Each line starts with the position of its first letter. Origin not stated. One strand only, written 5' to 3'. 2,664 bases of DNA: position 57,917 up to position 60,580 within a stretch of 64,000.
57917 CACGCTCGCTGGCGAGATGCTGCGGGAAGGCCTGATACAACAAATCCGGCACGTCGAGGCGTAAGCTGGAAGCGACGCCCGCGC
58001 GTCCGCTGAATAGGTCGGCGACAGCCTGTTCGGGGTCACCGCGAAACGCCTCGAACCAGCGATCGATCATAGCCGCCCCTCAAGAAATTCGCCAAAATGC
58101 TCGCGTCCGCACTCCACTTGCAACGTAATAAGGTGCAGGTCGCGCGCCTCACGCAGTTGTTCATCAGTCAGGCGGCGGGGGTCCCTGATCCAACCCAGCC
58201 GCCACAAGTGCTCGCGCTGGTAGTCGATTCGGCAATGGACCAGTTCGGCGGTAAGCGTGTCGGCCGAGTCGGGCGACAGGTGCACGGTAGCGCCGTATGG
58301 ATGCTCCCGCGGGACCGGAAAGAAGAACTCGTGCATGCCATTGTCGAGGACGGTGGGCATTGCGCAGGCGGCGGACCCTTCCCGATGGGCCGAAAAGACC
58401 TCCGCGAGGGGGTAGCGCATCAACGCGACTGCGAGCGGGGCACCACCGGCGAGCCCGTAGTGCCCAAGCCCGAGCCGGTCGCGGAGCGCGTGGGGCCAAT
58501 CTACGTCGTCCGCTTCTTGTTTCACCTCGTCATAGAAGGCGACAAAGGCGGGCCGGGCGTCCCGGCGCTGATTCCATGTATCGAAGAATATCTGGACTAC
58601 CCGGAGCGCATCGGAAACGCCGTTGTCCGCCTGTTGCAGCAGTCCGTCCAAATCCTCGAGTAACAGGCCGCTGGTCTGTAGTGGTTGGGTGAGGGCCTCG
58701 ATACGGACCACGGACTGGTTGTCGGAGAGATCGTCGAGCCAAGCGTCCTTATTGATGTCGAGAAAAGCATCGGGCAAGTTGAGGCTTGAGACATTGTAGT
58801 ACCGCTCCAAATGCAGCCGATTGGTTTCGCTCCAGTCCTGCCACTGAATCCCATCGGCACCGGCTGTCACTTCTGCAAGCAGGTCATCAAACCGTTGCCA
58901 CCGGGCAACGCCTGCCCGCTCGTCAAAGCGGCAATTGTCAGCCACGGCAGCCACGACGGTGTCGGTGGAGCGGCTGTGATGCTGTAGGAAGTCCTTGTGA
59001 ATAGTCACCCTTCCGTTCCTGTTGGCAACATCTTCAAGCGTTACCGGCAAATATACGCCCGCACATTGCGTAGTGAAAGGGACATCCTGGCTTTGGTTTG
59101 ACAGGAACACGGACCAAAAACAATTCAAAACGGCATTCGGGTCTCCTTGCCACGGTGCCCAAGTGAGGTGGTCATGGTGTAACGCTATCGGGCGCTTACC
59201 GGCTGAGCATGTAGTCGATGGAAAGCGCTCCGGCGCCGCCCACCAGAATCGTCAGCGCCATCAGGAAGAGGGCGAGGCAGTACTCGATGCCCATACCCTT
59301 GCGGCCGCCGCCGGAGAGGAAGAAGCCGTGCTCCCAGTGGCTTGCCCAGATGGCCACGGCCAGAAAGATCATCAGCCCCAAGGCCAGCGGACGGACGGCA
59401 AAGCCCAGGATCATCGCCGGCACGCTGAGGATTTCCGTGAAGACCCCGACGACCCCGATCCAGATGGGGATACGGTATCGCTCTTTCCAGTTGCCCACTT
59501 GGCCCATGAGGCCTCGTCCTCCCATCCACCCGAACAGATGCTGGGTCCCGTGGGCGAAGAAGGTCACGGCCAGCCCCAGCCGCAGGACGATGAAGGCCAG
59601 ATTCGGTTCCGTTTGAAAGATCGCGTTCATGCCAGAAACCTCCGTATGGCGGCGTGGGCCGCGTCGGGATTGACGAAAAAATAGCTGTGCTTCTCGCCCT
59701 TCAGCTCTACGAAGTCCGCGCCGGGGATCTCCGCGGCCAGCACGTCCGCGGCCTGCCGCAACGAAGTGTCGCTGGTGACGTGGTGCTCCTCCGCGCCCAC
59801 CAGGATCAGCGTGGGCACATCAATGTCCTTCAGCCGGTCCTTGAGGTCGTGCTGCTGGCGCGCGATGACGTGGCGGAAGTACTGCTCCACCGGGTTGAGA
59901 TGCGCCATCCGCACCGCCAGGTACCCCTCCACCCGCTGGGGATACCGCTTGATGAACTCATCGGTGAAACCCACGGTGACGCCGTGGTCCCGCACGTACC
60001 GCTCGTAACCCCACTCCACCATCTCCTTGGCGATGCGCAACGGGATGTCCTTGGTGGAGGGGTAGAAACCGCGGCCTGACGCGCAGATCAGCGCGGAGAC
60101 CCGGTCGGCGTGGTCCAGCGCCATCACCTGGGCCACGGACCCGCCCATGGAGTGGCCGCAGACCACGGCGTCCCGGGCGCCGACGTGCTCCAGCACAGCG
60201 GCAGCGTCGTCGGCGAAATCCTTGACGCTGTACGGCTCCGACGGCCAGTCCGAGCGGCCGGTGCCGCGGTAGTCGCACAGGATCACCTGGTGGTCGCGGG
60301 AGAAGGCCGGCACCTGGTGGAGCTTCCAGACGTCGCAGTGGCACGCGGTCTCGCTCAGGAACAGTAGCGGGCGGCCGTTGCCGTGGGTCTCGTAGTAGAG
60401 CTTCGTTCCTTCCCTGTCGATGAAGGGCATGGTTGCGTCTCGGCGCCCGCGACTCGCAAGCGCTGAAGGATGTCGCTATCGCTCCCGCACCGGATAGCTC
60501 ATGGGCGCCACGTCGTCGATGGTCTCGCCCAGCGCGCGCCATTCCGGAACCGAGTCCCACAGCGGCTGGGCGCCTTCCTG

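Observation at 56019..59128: Translationally coupled two-gene operon of unknown function (353 aa, then 683-aa TPR protein): best candidate for an undescribed system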

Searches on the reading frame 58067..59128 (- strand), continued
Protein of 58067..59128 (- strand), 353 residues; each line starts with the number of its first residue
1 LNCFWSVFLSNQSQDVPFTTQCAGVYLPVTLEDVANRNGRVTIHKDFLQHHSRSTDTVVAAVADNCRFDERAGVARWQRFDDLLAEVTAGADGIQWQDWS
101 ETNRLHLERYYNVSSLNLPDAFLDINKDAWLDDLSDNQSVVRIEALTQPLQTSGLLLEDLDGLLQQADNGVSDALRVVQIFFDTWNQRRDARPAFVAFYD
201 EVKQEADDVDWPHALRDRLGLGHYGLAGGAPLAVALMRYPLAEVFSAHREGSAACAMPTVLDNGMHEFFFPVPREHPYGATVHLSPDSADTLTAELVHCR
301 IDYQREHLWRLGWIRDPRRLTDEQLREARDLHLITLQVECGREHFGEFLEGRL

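Call 63: search_protein_families(library=padloc, alignment_id=A8, max_evalue=0.00001)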
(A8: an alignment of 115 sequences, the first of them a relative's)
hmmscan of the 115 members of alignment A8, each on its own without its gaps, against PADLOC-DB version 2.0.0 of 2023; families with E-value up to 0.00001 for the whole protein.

A. member 1, L001:3457-3891:- (144 aa): 0 families

B. families by the number of members that match (of 115 scanned): 41 families (the first 25 are shown)
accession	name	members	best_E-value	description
PDLC04832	PDC-S03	3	2.1e-22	-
PDLC04140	mad8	3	2.2e-14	mads_8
PDLC04833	PDC-S03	3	3.2e-10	-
PDLC04135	mad3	2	2.9e-58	mads_3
PDLC04774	PDC-M68B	1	1.3e-157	-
PDLC01995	RtcR_PspF2--CARF_AAA_HTH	1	3.4e-112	-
PDLC01994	RtcR_PspF1--CARF_AAA_HTH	1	3.1e-56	-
PDLC01993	RtcR--CARF_AAA_HTH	1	1.8e-51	-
PDLC03040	REase_I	1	1e-43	Type I restriction enzyme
PDLC03048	REase_I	1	2e-31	Type I restriction enzyme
PDLC00633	ZorD1|ZorD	1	1e-29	"SWI2/SNF2 helicase, Mrr-like nuclease"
PDLC02842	DpdE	1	3.3e-23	DpdE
PDLC02850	DpdE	1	6.6e-23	DpdE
PDLC02845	DpdE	1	1.1e-19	DpdE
PDLC04772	PDC-M68A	1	6.4e-19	-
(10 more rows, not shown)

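Call 64: search_protein_families(library=padloc, proteins=[L003:3095-6094:+, L003:15507-19283:-, L020:6634-9369:+, L023:6246-9191:+, L026:3902-6226:+, L029:6958-8976:+, L035:6098-8206:+, L001:3875-5716:-, L001:5673-7313:-, L002:6024-7946:+], max_evalue=0.00001)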
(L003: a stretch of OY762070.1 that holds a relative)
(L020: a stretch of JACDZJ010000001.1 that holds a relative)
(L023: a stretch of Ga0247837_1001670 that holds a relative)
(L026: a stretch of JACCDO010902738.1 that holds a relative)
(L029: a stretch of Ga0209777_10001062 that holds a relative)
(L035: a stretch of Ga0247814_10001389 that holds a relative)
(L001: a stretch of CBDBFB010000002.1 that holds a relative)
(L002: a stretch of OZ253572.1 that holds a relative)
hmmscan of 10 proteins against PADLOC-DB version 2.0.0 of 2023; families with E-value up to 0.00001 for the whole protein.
L003:3095-6094:+ (999 aa): 6 families
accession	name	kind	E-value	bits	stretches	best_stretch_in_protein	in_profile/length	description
PDLC03040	REase_I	-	1e-43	147.4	1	134-810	114-774/1029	Type I restriction enzyme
PDLC03048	REase_I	-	2e-31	107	2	134-440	98-393/976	Type I restriction enzyme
PDLC03041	REase_I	-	6.6e-19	65.4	2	645-726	662-743/1099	Type I restriction enzyme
PDLC03044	REase_I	-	7.2e-17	58.7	1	134-529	114-465/1034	Type I restriction enzyme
PDLC03046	REase_I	-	8e-16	55.1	2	265-527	243-494/1025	Type I restriction enzyme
PDLC03045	REase_I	-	1.3e-08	31.3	0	151-466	131-437/995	Type I restriction enzyme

L003:15507-19283:- (1258 aa): 3 families
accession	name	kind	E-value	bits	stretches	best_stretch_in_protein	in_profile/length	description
PDLC04135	mad3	-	2.9e-58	196.2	2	1116-1211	244-339/374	mads_3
PDLC04140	mad8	-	2.2e-14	51.7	1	1011-1197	6-234/314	mads_8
PDLC04893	PDC-S06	-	6.4e-06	22.8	0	1139-1201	622-689/862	-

L020:6634-9369:+ (911 aa): 0 families

L023:6246-9191:+ (981 aa): 0 families

L026:3902-6226:+ (774 aa): 0 families

L029:6958-8976:+ (672 aa): 1 family
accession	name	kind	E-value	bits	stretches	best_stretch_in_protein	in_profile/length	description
PDLC01172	TPR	-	2e-11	41.4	0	204-249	80-125/448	TPR repeats containing protein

L035:6098-8206:+ (702 aa): 0 families

L001:3875-5716:- (613 aa): 17 families
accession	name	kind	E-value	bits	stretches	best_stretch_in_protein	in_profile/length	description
PDLC00633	ZorD1|ZorD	-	1e-29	101.3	1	162-550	467-849/908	"SWI2/SNF2 helicase, Mrr-like nuclease"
PDLC02842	DpdE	-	3.3e-23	79.3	1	163-584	726-1156/1176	DpdE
PDLC02850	DpdE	-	6.6e-23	78.6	1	156-567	822-1230/1282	DpdE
PDLC02845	DpdE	-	1.1e-19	67.8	1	158-565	863-1259/1293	DpdE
PDLC00634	ZorD1|ZorD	-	2.1e-18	63.5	1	316-550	696-932/1208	"SWI2/SNF2 helicase, Mrr-like nuclease"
PDLC00629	ZorD1|ZorD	-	2.4e-18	63.5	1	156-550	501-920/1012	"SWI2/SNF2 helicase, Mrr-like nuclease"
PDLC00631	ZorD1|ZorD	-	1.3e-16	57.6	1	346-552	667-877/1071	"SWI2/SNF2 helicase, Mrr-like nuclease"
PDLC00632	ZorD1|ZorD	-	1.1e-15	54.7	1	159-583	618-1084/1101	"SWI2/SNF2 helicase, Mrr-like nuclease"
PDLC02851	DpdE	-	3.2e-15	53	1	162-561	621-1017/1055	DpdE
PDLC02849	DpdE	-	6.4e-15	52.4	1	152-584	415-838/857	DpdE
PDLC02627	DrmD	-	8.5e-13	45.3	1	162-561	323-680/748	DrmD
PDLC02852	DpdE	-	3.9e-11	39.6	1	161-594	484-872/905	DpdE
PDLC00659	HmaA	-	5.7e-11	39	1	484-583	552-650/1176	SNF2 helicase / DEAD-box helicase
PDLC00628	ZorD1|ZorD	-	7.4e-10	35.1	0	423-555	809-944/1171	"SWI2/SNF2 helicase, Mrr-like nuclease"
PDLC00630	ZorD1|ZorD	-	1.4e-07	28.4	1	482-586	546-649/817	"SWI2/SNF2 helicase, Mrr-like nuclease"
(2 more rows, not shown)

L001:5673-7313:- (546 aa): 0 families

L002:6024-7946:+ (640 aa): 2 families
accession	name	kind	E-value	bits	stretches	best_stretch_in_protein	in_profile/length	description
PDLC04774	PDC-M68B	-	1.3e-157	523.9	1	48-639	1-581/581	-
PDLC03859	LmuB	-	1e-09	36.2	1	63-470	20-364/611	-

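Call 73: find_encoding_contigs(protein=P0045, flank=10000, max_places=1)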
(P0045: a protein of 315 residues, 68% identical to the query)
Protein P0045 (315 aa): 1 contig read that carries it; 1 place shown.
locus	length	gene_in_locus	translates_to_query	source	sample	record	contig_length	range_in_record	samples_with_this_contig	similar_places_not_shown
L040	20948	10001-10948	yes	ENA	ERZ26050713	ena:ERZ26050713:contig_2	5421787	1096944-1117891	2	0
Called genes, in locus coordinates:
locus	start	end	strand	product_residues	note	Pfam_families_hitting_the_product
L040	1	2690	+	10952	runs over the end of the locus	-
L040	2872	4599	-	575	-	PF02538:Hydantoinase_B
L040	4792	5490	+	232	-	PF07385:Lyx_isomer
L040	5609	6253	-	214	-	PF00484:Pro_CA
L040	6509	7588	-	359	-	PF00296:Bac_luciferase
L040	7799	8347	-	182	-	-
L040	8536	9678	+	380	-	PF00285:Citrate_synt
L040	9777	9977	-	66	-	-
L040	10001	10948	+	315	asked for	-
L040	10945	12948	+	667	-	PF13428:TPR_14 (faint), PF14559:TPR_19 (weak)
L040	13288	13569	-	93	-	PF02604:PhdYeFM_antitox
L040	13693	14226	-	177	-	PF07883:Cupin_2 (weak)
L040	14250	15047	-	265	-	PF13391:HNH_2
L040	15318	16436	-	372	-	PF01515:PTA_PTB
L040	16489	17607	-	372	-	PF05222:AlaDh_PNT_N, PF01262:AlaDh_PNT_C, PF02826:2-Hacid_dh_C (weak)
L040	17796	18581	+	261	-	PF03372:Exo_endo_phos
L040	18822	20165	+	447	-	PF02417:Chromate_transp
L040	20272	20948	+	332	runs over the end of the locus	PF08450:SGL (faint), PF17170:DUF5128 (faint), PF01436:NHL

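Call 74: find_encoding_contigs(protein=P0084, flank=10000, max_places=1)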
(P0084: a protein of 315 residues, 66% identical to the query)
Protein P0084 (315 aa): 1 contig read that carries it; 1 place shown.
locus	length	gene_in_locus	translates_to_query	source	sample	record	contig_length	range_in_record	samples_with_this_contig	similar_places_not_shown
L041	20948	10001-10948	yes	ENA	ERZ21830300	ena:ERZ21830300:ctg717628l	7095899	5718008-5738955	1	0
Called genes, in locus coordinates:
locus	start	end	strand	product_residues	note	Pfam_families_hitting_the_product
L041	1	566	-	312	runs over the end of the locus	PF00849:PseudoU_synth_2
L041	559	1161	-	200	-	-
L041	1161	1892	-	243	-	PF01168:Ala_racemase_N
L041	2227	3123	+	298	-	PF01680:SOR_SNZ, PF05690:ThiG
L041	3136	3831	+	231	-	PF01174:SNO, PF07685:GATase_3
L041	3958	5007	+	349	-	PF04116:FA_hydroxylase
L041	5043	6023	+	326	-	PF01073:3Beta_HSD, PF01370:Epimerase, PF04321:RmlD_sub_bind, PF05368:NmrA, PF07993:NAD_binding_4, PF13460:NAD_binding_10, PF16363:GDP_Man_Dehyd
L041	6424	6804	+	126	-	PF01381:HTH_3, PF12844:HTH_19 (weak), PF13443:HTH_26 (weak), PF13560:HTH_31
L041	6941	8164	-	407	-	PF00202:Aminotran_3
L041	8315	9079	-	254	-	-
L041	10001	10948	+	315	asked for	-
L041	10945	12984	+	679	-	PF14559:TPR_19 (faint)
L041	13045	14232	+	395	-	PF01553:Acyltransferase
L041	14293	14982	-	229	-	PF06071:YchF-GTPase_C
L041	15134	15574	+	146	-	PF12802:MarR_2, PF01047:MarR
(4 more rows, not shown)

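Call 75: find_encoding_contigs(protein=P0099, flank=10000, max_places=1)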
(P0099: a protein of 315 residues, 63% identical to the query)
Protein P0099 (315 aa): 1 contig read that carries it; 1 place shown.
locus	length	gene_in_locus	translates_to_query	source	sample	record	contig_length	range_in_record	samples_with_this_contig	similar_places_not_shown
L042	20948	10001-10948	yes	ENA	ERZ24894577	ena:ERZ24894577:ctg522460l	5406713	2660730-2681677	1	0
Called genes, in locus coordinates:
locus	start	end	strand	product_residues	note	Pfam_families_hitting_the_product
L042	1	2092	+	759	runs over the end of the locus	PF02463:SMC_N (faint), PF13166:AAA_13, PF00005:ABC_tran (faint), PF13304:AAA_21 (faint)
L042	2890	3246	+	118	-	PF12006:DUF3500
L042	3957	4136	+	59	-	-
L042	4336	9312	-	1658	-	PF01048:PNP_UDP_1, PF25199:nSTAND_NTPase5 (faint)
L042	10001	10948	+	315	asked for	-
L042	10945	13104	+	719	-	PF13428:TPR_14 (faint), PF23914:TPR_CcmH_CycH (faint), PF14559:TPR_19 (weak)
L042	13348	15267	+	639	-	-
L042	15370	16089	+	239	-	-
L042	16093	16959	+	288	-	-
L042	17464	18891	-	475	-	PF13701:DDE_Tnp_1_4, PF01609:DDE_Tnp_1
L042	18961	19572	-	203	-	-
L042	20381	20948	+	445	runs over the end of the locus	-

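Call 76: find_encoding_contigs(protein=P0116, flank=10000, max_places=1)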
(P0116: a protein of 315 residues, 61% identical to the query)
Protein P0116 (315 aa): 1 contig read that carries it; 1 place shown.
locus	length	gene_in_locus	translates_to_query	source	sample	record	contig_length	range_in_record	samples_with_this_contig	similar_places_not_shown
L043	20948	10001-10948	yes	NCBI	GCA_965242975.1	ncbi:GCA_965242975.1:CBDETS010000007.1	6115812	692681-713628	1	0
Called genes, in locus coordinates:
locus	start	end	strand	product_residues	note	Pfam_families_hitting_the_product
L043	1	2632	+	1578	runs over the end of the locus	PF00271:Helicase_C (weak)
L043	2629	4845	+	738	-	-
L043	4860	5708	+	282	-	-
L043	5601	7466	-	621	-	PF02384:N6_Mtase, PF07669:Eco57I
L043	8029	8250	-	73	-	-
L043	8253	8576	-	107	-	-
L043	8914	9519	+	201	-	-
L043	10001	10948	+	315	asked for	-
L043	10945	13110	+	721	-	PF13428:TPR_14 (faint), PF14559:TPR_19 (faint), PF23914:TPR_CcmH_CycH (weak)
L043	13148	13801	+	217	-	PF10544:T5orf172, PF13455:MUG113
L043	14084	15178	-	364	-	PF01381:HTH_3, PF12844:HTH_19 (weak), PF13560:HTH_31 (weak), PF06114:Peptidase_M78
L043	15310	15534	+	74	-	PF09954:DUF2188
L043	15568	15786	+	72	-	-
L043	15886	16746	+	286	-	-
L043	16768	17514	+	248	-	PF04231:Endonuclease_1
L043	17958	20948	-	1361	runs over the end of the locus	-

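Call 87: search_protein_families(library=phrogs, proteins=[window:58067-59008:-], max_evalue=0.01)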
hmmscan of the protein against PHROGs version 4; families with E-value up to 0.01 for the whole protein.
window:58067-59008:- (313 aa): 0 families

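Call 93: search_dna_similar(query=window:58067-59008:-, collection=plasmids, mode=protein, max_evalue=0.001, max_rows=15)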
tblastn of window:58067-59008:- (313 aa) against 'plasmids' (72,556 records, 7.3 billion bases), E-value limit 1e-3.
No match.

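Call 94: search_dna_similar(query=window:58067-59008:-, collection=phages, mode=protein, max_evalue=0.001, max_rows=10)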
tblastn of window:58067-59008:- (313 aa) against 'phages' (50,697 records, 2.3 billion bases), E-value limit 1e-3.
No match.

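Call 95: search_dna_similar(query=P0340, collection=plasmids, mode=protein, max_evalue=0.001, max_rows=10)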
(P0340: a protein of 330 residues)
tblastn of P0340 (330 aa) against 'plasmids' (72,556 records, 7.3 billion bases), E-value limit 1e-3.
No match.

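Call 96: search_dna_similar(query=P0284, collection=plasmids, mode=protein, max_evalue=0.001, max_rows=10)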
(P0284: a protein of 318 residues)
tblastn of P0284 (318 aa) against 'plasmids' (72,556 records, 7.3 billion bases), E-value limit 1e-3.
No match.

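Call 97: search_protein_families(library=ncbifam, alignment_id=A4, max_evalue=0.01)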
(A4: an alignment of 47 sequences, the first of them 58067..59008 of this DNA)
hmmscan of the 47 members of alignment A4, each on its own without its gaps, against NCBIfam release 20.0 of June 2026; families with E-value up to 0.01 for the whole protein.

A. member 1, window:58067-59008:- (313 aa): 0 families

B. families by the number of members that match (of 47 scanned): 23 families
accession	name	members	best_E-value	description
TIGR02917.1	PEP_TPR_lipo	1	1.6e-21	XrtA/PEP-CTERM system TPR-repeat protein PrsT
NF033920.0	C39_PA2778_fam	1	1.2e-19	PA2778 family cysteine peptidase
TIGR03939.1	PGA_TPR_OMP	1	7.2e-15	poly-beta-1,6 N-acetyl-D-glucosamine export porin PgaA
TIGR02521.1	type_IV_pilW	1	2.7e-10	type IV pilus biogenesis/stability protein PilW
TIGR02552.1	LcrH_SycD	1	8.2e-10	SycD/LcrH family type III secretion system chaperone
NF008520.0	PRK11447.1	1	1.2e-08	cellulose synthase complex outer membrane protein BcsC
NF033758.1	gliding_GltE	1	4.9e-08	adventurous gliding motility TPR repeat lipoprotein GltE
TIGR00540.1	TPR_hemY_coli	1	1.4e-07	heme biosynthesis-associated TPR protein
NF040959.1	MamA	1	4.4e-07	magnetosome protein MamA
NF053607.1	CHU_0125_OmpA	1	1.8e-06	CHU_0125 family OmpA-like outer membrane integrity protein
TIGR00990.1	3a0801s09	1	2e-06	mitochondrial import receptor subunit TOM70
NF047371.1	FlcA_CTERM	1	2.2e-06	periplasmic flagellar collar protein FlcA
NF052415.1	T3SS_chap_SctY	1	1.2e-05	type III secretion apparatus assembly chaperone SctY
NF052400.1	M48_BAM_BepA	1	2.4e-05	beta-barrel assembly-enhancing protease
NF053779.1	BT3442_fam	1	4.1e-05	BT3442 family protein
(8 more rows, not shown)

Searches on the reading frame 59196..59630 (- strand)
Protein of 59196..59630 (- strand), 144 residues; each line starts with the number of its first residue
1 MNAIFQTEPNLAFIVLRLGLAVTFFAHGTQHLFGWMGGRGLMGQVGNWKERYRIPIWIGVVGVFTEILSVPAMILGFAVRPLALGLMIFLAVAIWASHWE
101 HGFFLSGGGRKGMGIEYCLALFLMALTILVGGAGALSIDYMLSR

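Call 3: search_protein_families(library=pfam, proteins=[window:59196-59630:-], max_evalue=0.1)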
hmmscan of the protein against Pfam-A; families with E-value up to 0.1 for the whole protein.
window:59196-59630:- (144 aa): 1 family
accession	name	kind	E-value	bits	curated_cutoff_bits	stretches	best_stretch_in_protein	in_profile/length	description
PF07681.17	DoxX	-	3.5e-11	44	23.6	1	14-99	3-85/85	DoxX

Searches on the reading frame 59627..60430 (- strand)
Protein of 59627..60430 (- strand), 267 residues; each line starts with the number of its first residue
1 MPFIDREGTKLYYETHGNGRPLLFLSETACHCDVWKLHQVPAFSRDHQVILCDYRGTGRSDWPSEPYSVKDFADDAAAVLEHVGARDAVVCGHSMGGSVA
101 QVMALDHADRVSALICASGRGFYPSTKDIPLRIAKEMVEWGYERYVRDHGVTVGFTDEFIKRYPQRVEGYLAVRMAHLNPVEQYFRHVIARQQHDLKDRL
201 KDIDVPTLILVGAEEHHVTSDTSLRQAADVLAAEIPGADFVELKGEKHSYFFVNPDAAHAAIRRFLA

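Call 3: search_protein_families(library=pfam, proteins=[window:59627-60430:-], max_evalue=0.1)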
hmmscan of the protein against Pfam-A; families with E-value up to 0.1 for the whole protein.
window:59627-60430:- (267 aa): 15 families
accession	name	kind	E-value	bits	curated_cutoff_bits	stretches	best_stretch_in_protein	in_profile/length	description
PF00561.26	Abhydrolase_1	-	1.5e-21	77.7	25.8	1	39-255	19-245/245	alpha/beta hydrolase fold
PF12146.15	Hydrolase_4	-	2.5e-19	70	27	1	45-230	30-216/239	Serine aminopeptidase, S33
PF12697.13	Abhydrolase_6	-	1.7e-17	65.3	26.3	1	31-257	5-213/217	Alpha/beta hydrolase family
PF03096.20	Ndr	-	4e-08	32.8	23.3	1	68-222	81-237/283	Ndr family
PF12695.13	Abhydrolase_5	-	1.9e-05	24.9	27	1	74-117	44-87/164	Alpha/beta hydrolase family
PF00756.26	Esterase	-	0.00043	20.6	22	1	88-119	117-148/251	Putative esterase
PF20408.4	Abhydrolase_11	-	0.0005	20.3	27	1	68-134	56-121/193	Alpha/beta hydrolase domain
PF01764.32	Lipase_3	-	0.00097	19.5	22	1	79-110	56-87/140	Lipase (class 3)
PF07819.20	PGAP1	-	0.0013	19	24.3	1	86-117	91-125/233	PGAP1-like alpha/beta domain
PF07859.19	Abhydrolase_3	-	0.0027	17.9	25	1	46-124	29-108/210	alpha/beta hydrolase fold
PF00326.27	Peptidase_S9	-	0.0051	16.8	22.6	0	49-119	17-97/213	Prolyl oligopeptidase family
PF08840.17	BAAT_C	-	0.013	16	20.9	1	86-231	22-140/210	BAAT / Acyl-CoA thioester hydrolase C terminal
PF01738.24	DLH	-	0.013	15.5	21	0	68-135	76-140/217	Dienelactone hydrolase family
PF00975.26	Thioesterase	-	0.016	15.9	26.4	1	63-105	42-85/226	Thioesterase domain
PF12740.14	PETase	-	0.041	13.7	28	0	76-107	115-146/263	PET hydrolase-like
